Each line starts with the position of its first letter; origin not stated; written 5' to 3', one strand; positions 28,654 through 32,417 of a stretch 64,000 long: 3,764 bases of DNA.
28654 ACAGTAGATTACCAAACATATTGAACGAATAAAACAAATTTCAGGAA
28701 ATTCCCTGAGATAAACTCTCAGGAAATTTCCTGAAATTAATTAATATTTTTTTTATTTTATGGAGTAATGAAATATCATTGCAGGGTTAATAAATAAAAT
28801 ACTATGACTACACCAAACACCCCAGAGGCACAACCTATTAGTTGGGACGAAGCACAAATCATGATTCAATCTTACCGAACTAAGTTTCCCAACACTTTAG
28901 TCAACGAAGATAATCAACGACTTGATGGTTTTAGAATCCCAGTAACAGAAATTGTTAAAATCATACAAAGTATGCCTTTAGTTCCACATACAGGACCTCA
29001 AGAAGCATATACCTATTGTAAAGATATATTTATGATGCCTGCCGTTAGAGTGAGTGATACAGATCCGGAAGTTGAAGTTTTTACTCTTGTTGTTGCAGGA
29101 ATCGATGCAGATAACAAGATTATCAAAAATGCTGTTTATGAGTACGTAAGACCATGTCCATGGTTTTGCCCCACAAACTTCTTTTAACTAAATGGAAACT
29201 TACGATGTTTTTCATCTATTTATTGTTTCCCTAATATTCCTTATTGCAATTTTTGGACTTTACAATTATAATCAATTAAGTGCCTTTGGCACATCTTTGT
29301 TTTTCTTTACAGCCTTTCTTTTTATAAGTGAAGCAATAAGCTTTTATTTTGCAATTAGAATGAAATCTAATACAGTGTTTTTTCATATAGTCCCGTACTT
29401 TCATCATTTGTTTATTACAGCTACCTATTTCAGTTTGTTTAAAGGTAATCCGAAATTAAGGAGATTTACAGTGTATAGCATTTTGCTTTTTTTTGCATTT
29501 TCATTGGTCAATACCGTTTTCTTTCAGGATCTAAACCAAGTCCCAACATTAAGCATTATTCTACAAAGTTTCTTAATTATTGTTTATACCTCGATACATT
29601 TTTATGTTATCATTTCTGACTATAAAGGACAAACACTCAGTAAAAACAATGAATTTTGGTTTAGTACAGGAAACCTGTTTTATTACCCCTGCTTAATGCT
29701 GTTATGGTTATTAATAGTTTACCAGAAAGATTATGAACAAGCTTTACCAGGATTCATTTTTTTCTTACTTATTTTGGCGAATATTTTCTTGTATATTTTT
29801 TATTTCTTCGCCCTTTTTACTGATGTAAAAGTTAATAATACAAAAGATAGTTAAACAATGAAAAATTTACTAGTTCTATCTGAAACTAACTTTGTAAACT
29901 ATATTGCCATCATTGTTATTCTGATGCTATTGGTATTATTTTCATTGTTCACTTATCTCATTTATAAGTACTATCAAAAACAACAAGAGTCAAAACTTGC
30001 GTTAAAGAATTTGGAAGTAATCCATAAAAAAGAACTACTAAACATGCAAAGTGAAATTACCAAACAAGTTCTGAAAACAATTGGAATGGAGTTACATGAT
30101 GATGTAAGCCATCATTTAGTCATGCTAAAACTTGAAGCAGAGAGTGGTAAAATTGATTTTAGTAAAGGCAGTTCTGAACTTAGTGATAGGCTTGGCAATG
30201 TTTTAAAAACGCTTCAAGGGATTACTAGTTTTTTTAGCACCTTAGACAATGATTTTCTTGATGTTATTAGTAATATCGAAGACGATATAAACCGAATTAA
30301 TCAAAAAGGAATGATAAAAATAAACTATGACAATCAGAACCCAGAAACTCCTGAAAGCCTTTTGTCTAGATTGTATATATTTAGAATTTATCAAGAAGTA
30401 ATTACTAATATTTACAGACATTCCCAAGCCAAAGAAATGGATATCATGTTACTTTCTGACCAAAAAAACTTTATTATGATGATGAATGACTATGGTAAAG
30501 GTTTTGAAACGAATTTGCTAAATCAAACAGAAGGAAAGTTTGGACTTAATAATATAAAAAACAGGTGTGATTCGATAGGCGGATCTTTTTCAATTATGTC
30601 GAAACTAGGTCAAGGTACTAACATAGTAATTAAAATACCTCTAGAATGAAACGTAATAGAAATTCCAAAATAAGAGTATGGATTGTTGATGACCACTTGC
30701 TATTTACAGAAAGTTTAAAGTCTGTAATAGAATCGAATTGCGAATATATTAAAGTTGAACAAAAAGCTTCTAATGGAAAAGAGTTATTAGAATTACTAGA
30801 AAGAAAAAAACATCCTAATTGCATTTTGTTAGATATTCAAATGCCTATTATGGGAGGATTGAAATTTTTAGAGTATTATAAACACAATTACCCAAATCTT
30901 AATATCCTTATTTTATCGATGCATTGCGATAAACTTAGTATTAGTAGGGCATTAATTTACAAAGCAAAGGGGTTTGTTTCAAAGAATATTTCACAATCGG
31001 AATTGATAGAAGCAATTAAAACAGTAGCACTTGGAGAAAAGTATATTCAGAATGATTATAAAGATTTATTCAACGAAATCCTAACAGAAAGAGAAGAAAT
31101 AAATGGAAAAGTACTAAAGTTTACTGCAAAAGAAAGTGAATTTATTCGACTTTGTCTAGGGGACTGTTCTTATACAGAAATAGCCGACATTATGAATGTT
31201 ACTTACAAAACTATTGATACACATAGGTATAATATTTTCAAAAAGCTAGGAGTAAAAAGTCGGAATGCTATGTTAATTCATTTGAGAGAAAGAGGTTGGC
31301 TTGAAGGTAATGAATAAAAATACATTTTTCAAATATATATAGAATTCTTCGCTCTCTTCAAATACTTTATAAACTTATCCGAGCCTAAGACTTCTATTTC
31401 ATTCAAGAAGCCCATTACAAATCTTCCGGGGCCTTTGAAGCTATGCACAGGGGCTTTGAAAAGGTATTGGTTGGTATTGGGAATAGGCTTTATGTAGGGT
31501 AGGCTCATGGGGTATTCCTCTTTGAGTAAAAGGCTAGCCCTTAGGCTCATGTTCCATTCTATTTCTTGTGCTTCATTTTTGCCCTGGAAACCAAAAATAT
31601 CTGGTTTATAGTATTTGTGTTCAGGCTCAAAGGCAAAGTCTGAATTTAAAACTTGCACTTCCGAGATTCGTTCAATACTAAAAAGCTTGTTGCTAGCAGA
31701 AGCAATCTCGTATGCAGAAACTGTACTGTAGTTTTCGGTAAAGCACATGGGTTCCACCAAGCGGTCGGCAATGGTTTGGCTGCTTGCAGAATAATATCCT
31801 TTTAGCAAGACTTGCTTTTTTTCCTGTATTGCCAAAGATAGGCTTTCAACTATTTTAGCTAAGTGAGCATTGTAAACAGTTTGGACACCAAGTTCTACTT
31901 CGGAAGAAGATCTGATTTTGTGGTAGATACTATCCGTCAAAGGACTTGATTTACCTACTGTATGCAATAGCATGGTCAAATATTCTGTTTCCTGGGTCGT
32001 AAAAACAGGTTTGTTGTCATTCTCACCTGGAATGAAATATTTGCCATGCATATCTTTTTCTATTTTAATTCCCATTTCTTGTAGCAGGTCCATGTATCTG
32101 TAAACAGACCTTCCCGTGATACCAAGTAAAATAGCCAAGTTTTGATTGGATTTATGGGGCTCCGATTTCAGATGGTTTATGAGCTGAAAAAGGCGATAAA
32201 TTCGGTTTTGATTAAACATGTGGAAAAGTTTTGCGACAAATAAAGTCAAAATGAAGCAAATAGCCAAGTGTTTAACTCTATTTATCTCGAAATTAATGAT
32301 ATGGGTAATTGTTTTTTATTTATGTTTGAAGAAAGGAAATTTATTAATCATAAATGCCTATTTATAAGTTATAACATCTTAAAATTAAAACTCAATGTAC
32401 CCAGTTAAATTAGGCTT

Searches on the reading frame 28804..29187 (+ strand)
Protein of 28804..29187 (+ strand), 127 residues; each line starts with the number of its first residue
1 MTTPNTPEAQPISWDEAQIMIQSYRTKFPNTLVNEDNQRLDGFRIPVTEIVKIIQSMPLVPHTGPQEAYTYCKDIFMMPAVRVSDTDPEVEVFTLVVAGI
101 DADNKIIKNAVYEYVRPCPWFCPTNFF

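Call 9: search_protein_families(library=pfam, proteins=[window:28804-29187:+], max_evalue=0.01)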
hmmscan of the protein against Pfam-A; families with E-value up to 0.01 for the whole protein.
window:28804-29187:+ (127 aa): 0 families

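Call 15: find_encoding_contigs(protein=window:28804-29187:+, flank=10000, max_places=10)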
Protein window:28804-29187:+ (127 aa): 5 contigs read that carry it; 3 places shown.
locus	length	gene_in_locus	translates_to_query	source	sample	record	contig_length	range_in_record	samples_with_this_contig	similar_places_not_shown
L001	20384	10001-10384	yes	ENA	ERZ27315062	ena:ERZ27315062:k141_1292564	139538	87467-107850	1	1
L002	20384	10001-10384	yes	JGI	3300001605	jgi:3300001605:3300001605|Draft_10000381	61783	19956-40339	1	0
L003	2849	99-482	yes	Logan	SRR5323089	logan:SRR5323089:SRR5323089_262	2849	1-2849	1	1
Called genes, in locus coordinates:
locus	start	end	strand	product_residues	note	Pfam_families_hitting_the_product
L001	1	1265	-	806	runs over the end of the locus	PF13585:CHU_C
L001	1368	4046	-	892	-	-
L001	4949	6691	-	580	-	PF13585:CHU_C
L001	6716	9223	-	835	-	PF18962:Por_Secre_tail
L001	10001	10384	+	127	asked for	-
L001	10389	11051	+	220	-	-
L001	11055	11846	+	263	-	PF02518:HATPase_c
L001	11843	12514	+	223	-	PF00072:Response_reg, PF00196:GerE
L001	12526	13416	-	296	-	PF08279:HTH_11 (weak)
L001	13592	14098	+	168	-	-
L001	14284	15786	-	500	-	PF13479:AAA_24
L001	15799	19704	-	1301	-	PF00176:SNF2-rel_dom, PF28555:Helicase_dom, PF00271:Helicase_C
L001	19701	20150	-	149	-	PF26972:DUF8306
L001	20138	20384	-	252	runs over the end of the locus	PF04002:RadC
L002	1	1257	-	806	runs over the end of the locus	PF13585:CHU_C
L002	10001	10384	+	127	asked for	-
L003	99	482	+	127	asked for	-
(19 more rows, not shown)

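Call 16: find_homologous_proteins(query=window:28804-29187:+, max_evalue=0.001)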
Query window:28804-29187:+ (127 aa): 4 proteins with E <= 0.001 among 8 candidates.
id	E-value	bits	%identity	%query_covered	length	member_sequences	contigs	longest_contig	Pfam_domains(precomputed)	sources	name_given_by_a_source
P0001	7.6e-82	290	100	100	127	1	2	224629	-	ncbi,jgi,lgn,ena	-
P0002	1.8e-60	221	82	91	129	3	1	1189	-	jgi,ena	-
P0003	2.7e-60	220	78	100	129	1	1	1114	-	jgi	jgi:hypothetical protein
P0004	3.3e-60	220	78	99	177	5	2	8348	-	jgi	jgi:hypothetical protein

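Call 17: find_encoding_contigs(protein=P0004, flank=10000, max_places=10)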
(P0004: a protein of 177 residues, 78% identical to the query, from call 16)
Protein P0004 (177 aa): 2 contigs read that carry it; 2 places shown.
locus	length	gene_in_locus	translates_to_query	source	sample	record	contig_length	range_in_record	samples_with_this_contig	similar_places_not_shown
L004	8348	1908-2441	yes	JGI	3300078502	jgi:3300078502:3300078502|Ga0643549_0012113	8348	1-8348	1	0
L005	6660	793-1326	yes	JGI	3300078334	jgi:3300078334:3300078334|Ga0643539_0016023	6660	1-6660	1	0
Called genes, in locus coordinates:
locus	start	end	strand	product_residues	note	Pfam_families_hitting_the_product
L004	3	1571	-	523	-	?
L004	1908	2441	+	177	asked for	-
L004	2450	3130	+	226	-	-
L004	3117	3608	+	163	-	-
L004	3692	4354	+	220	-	PF05708:Peptidase_C92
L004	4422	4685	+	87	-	PF00050:Kazal_1, PF07648:Kazal_2 (weak)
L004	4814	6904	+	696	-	PF17804:TSP_NTD, PF00595:PDZ, PF17820:PDZ_6 (weak), PF03572:Peptidase_S41, PF11818:DUF3340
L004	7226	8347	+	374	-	?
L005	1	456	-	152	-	?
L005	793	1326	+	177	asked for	-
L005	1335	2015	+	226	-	-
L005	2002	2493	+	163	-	-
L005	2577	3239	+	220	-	PF05708:Peptidase_C92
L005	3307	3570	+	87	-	PF00050:Kazal_1, PF07648:Kazal_2 (weak)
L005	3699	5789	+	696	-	PF17804:TSP_NTD, PF00595:PDZ, PF17820:PDZ_6 (weak), PF03572:Peptidase_S41, PF11818:DUF3340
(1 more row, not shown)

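Call 18: find_encoding_contigs(protein=P0003, flank=10000, max_places=10)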
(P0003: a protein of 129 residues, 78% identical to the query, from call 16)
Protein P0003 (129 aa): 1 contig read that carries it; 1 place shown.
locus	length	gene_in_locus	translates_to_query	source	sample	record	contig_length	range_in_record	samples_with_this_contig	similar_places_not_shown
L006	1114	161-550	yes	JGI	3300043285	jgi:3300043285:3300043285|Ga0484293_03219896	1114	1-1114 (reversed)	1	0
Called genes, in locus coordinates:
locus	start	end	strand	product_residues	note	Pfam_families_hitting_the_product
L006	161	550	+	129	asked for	-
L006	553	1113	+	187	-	?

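Call 19: find_encoding_contigs(protein=P0002, flank=10000, max_places=10)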
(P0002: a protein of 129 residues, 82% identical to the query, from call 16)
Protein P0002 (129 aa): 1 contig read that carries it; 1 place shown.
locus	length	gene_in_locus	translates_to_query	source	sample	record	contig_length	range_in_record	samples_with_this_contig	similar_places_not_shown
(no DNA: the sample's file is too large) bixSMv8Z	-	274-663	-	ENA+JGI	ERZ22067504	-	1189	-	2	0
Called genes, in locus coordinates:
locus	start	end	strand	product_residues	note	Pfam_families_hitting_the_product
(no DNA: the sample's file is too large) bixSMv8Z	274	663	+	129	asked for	-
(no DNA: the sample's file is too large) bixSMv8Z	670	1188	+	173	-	?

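Call 52: search_protein_families(library=ncbifam, proteins=[window:28804-29187:+], max_evalue=0.01)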
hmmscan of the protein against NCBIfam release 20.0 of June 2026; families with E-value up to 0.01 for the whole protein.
window:28804-29187:+ (127 aa): 0 families

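Call 61: predict_structure(alignment_id=A6)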
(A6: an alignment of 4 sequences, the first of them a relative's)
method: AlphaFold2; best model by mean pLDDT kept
length: 127 residues; sequences in the alignment: 4
mean_pLDDT: 56.6   pTM: 0.41
mean pLDDT of the five models: 56.6, 54.0, 53.4, 47.9, 44.7
residues with pLDDT >= 90: 0; 70-90: 0; 50-70: 102; < 50: 25
segments of 3 or more residues with pLDDT < 50: 1-10, 61-66, 121-127
pLDDT, mean of each block of 10 residues (from residue 1): 38 58 61 56 63 56 47 63 65 66 64 58 36
secondary structure, 60 per line:
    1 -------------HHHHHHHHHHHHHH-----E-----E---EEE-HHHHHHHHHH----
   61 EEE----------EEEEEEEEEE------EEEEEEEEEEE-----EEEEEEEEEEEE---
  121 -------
elements in order: H14-27 E43-45 H47-56 E61-63 E74-83 E90-100 E106-117

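Call 69: fold_search(model_id=the predicted structure, library=pdb)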
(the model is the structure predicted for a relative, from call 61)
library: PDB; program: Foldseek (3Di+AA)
matches with E <= 10: 592; with E <= 0.001: 0
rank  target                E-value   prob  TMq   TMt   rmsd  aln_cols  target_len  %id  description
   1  3df6_B                1.6e-01  0.44  0.27  0.32   9.0       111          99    9  The thermo- and acido-stable ORF-99 from the archaeal virus AFV1 (released 2009-06-16)
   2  8w5g_B                1.6e-01  0.20  0.24  0.24  11.5       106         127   12  Cryo-EM structure of Qb-Ab7 (released 2025-02-26)
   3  2qud_B                2.0e-01  0.44  0.24  0.26   8.8        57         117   12  PP7 Coat Protein Dimer (released 2007-12-18)
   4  8fjp_A                2.6e-01  0.51  0.30  0.02  11.7       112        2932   12  Cryo-EM structure of native mosquito salivary gland surface protein 1 (SGS1) (released 2023-03-01)
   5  8pwz_A                2.9e-01  0.30  0.29  0.27  11.4       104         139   10  Crystal Structure of (3R)-hydroxyacyl-ACP dehydratase HadBD from Mycobacterium tuberculosis (released 2024-03-27)
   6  4ffu_B                3.2e-01  0.44  0.35  0.31  14.0       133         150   10  CRYSTAL STRUCTURE OF putative MaoC-like (monoamine oxidase-like) protein, similar to NodN from Sinorhizo Bium meliloti (released 2012-06-13)
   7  3df6_A                3.2e-01  0.28  0.26  0.32   9.5       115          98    9  The thermo- and acido-stable ORF-99 from the archaeal virus AFV1 (released 2009-06-16)
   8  3djw_A                3.2e-01  0.23  0.25  0.32   9.5       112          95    8  The thermo- and acido-stable ORF-99 from the archaeal virus AFV1 (released 2009-06-16)
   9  6yfi_B                3.4e-01  0.21  0.23  0.21   9.7        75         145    8  Bacteriophage EMS014 coat protein (released 2020-09-02)
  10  8w5t_B                3.4e-01  0.12  0.24  0.24  10.5       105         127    8  Cryo-EM structure of Qb-Ab57 (released 2025-02-26)
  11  1pn2_B                3.6e-01  0.35  0.26  0.14   5.9        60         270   13  Crystal structure analysis of the selenomethionine labelled 2-enoyl-CoA hydratase 2 domain of Candida tropicalis multi (released 2004-04-13)
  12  3vol                  3.6e-01  0.18  0.23  0.21  11.2       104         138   17  X-ray Crystal Structure of PAS-HAMP Aer2 in the CN-bound Form (released 2012-05-23)
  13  1gyu                  3.9e-01  0.41  0.18  0.19   6.0        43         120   16  Gamma-adaptin appendage domain from clathrin adaptor AP1 (released 2002-08-22)
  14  4ffu_I                3.9e-01  0.41  0.35  0.30  13.3       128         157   10  CRYSTAL STRUCTURE OF putative MaoC-like (monoamine oxidase-like) protein, similar to NodN from Sinorhizo Bium meliloti (released 2012-06-13)
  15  4qni                  3.9e-01  0.30  0.21  0.09   9.5        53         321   13  Crystal structure of an auxiliary nutrient binding protein (BT3507) from Bacteroides thetaiotaomicron VPI-5482 at 2.30 A (released 2014-08-13)
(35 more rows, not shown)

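Call 70: find_related_loci(query=A6, collection=metagenome_contigs, flank=3000)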
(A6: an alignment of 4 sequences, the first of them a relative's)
Query A6 (127 aa) in metagenome_contigs; peptide patterns used: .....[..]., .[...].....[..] (x = any residue, [..] = any of these).
442 stretches matched a pattern, but none encodes a relative of the query by tblastn (E <= 1e-3).
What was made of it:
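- Tried and rejected: A protein-guided metagenome scan for 127-aa relatives found none (call 70).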

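Call 79: search_protein_families(library=pfam, proteins=[L004:3117-3608:+, L004:2450-3130:+, L004:3-1571:-, L004:7226-8347:+], max_evalue=0.01)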
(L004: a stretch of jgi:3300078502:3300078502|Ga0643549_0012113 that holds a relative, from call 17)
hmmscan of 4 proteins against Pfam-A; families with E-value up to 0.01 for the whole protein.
L004:3117-3608:+ (163 aa): 1 family
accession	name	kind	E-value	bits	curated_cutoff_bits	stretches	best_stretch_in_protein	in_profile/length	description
PF07730.19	HisKA_3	-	0.0015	19.5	24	1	75-110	5-44/68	Histidine kinase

L004:2450-3130:+ (226 aa): 0 families

L004:3-1571:- (523 aa): 2 families
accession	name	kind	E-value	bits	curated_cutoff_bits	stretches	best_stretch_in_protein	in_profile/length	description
PF13884.11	Peptidase_S74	-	1.9e-12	47.7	22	1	366-417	1-56/58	Chaperone of endosialidase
PF05816.16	TelA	-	0.00053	19.6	30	1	429-509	70-151/332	Toxic anion resistance protein (TelA)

L004:7226-8347:+ (374 aa): 6 families
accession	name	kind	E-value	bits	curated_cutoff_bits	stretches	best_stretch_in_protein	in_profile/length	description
PF13635.12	DUF4143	-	2.1e-43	148.3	28.1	1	186-341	2-159/160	Domain of unknown function (DUF4143)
PF13173.12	AAA_14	-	2.1e-27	96.1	27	1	19-139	2-127/129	AAA domain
PF13401.12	AAA_22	-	0.0022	18.8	27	0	20-43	6-29/130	AAA domain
PF08279.18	HTH_11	-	0.005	17.1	25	0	213-241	14-42/55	HTH domain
PF13191.12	AAA_16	-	0.0054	17.7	32.6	0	20-45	25-50/167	AAA ATPase domain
PF13479.12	AAA_24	-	0.0094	16.3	27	0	19-84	2-74/195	AAA domain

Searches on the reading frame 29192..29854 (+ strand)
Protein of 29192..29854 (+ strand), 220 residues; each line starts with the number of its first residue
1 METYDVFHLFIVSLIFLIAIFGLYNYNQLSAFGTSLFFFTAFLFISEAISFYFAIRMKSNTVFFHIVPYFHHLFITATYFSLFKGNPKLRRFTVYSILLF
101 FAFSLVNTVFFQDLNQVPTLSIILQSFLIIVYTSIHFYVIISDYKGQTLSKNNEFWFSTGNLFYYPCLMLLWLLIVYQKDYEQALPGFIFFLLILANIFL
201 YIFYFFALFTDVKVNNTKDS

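Call 9: search_protein_families(library=pfam, proteins=[window:29192-29854:+], max_evalue=0.01)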
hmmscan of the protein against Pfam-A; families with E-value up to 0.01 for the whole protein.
window:29192-29854:+ (220 aa): 1 family
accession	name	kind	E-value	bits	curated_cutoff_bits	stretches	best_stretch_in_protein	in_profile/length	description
PF02355.23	SecD_SecF_C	-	0.0043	16.9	20.5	1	40-111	35-104/189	Protein export membrane protein SecD/SecF, C-terminal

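Call 52: search_protein_families(library=ncbifam, proteins=[window:29192-29854:+], max_evalue=0.01)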
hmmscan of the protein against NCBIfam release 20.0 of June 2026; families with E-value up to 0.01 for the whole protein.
window:29192-29854:+ (220 aa): 0 families

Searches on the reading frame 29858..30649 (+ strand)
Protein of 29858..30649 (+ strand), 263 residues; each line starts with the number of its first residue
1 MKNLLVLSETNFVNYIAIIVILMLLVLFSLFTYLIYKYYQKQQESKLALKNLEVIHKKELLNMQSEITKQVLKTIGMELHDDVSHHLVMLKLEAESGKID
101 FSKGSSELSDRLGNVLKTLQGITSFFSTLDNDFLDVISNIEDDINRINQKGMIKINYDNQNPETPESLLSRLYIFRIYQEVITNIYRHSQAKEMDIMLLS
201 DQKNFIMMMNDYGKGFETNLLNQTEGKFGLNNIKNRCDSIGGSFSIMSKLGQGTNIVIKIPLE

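Call 9: search_protein_families(library=pfam, proteins=[window:29858-30649:+], max_evalue=0.01)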
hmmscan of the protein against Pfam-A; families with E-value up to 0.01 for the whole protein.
window:29858-30649:+ (263 aa): 2 families
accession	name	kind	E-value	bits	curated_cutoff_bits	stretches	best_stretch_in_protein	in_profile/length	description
PF02518.31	HATPase_c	-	1.4e-07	32.3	26.4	1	174-263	6-110/111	Histidine kinase-, DNA gyrase B-, and HSP90-like ATPase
PF07730.19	HisKA_3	-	4e-05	24.5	24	1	74-120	4-50/68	Histidine kinase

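Call 52: search_protein_families(library=ncbifam, proteins=[window:29858-30649:+], max_evalue=0.01)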
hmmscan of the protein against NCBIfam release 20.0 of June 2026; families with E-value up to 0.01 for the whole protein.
window:29858-30649:+ (263 aa): 10 families
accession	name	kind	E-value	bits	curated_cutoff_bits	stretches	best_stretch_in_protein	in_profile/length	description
NF052531.1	Strep_LiaS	equivalog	2.2e-21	76.5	450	1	145-262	214-327/328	envelope stress sensor histidine kinase LiaS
NF008649.0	PRK11644.1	equivalog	2e-19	69.7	408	1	19-261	252-495/499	signal transduction histidine-protein kinase/phosphatase UhpB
NF052443.1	SensHisKinMctS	equivalog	3e-19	68.7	700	1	16-261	206-447/457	two-component system sensor histidine kinase MctS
NF008184.0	PRK10935.1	equivalog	3.3e-12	45.8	553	1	74-261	366-558/565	nitrate/nitrite two-component system sensor histidine kinase NarQ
NF007896.0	PRK10600.1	equivalog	5.1e-11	41.9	578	1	44-259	370-582/598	nitrate/nitrite two-component system sensor histidine kinase NarX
NF047322.1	HK_morpho_MacS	equivalog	3.8e-07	29.6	300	1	178-261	280-367/367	MacS family sensor histidine kinase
NF047786.1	his_kin_MadS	equivalog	1.1e-06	28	500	1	41-261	198-434/434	MadS family sensor histidine kinase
NF008298.1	PRK11086.1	subfamily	0.0037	15.7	520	1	188-262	441-525/529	DcuS/MalK family sensor histidine kinase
TIGR02959.1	SigZ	equivalog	0.0044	16.9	168.65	0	28-97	51-119/170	RNA polymerase sigma factor SigZ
NF007215.0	PRK09637.1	equivalog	0.0049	16.9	212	0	27-98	56-126/181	RNA polymerase sigma factor SigZ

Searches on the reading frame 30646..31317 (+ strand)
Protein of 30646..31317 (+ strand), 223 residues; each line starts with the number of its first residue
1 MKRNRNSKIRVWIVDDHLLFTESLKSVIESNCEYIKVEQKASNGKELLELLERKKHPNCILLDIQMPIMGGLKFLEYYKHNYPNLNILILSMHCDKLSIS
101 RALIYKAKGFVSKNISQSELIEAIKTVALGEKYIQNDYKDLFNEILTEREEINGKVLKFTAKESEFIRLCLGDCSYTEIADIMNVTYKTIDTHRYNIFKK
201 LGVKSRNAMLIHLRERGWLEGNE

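Call 9: search_protein_families(library=pfam, proteins=[window:30646-31317:+], max_evalue=0.01)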
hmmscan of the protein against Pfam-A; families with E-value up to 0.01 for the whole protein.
window:30646-31317:+ (223 aa): 3 families
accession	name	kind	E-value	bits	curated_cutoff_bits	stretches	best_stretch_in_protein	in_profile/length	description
PF00072.30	Response_reg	-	3.2e-23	82.5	30.2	1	11-125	1-111/111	Response regulator receiver domain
PF00196.25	GerE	-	8.9e-11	41.7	23.5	1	159-209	3-53/57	Bacterial regulatory proteins, luxR family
PF08281.18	Sigma70_r4_2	-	6.1e-05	23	25.7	1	167-201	19-54/54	Sigma-70, region 4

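Call 40: list_cluster_members(proteins=[P0001, window:30646-31317:+])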
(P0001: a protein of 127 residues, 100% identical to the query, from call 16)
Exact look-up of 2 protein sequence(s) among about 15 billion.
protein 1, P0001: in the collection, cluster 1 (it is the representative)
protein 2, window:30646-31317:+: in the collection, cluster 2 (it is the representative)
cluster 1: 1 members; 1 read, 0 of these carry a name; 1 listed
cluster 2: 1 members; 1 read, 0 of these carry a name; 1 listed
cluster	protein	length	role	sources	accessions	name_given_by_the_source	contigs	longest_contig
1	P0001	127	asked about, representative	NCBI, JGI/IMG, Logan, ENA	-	-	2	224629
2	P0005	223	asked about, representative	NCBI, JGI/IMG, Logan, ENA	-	-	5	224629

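Call 52: search_protein_families(library=ncbifam, proteins=[window:30646-31317:+], max_evalue=0.01)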
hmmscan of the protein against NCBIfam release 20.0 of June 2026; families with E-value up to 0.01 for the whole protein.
window:30646-31317:+ (223 aa): 77 families (the best 25 are shown)
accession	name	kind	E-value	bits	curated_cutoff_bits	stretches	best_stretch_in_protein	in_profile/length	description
NF052445.1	RespRegMctR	equivalog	1.3e-40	139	300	1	8-207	1-193/205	two-component system response regulator MctR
NF011896.0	PRK15369.1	equivalog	2e-31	109.3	242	1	8-213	3-203/211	two component system response regulator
NF007018.1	PRK09483.1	equivalog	5.6e-25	88.3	280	1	9-213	2-202/217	UvrY/SirA/GacA family response regulator transcription factor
NF007935.0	PRK10651.1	equivalog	7.1e-25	87.4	250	1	6-208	4-205/216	two-component system response regulator NarL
NF047785.1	respo_reg_MadR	equivalog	8.4e-21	74.3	300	1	9-209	1-199/209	MadR family response regulator transcription factor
NF007708.0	PRK10403.1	equivalog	1.8e-20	73.3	343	1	8-217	6-213/215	nitrate/nitrite response regulator protein NarP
NF007403.0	PRK09935.1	equivalog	9.5e-20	71.1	271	1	11-206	6-197/210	fimbria biosynthesis transcriptional regulator FimZ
NF008098.0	PRK10840.1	equivalog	1.1e-18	67.5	235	1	8-213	3-205/216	response regulator transcription factor RcsB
NF007685.0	PRK10360.1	equivalog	2.6e-17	63.3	258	1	9-205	2-184/196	response regulator transcription factor UhpA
NF041830.1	RR_TF_ErdR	exception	5.9e-16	58.8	390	1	11-210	4-202/213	response regulator transcription factor ErdR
NF007419.0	PRK09958.1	equivalog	6.7e-16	58.5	251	1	12-206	4-191/204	acid-sensing system DNA-binding response regulator EvgA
NF040749.1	tetrathio_RR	equivalog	2.9e-14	53.2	290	1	11-213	2-188/191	tetrathionate respiration response regulator TtrR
NF006900.1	PRK09390.1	equivalog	9.5e-14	51.4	255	1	8-207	4-191/203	response regulator FixJ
NF001965.0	PRK00742.1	subfamily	2.3e-13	50.1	293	1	7-117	2-111/357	chemotaxis-specific protein-glutamate methyltransferase CheB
NF007505.1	PRK10100.1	equivalog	5.2e-12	45.9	250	1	85-207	71-193/204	biofilm master transcriptional regulator CsgD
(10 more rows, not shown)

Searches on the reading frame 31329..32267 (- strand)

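Call 9: search_protein_families(library=pfam, proteins=[window:31329-32267:-], max_evalue=0.01)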
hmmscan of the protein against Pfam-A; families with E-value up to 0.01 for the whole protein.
window:31329-32267:- (312 aa): 2 families
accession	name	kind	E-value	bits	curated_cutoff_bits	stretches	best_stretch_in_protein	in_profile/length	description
PF08279.18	HTH_11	-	2.5e-07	30.9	25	1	25-72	1-49/55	HTH domain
PF13412.12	HTH_24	-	0.00077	19.4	21.9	1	27-67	6-46/48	Winged helix-turn-helix DNA-binding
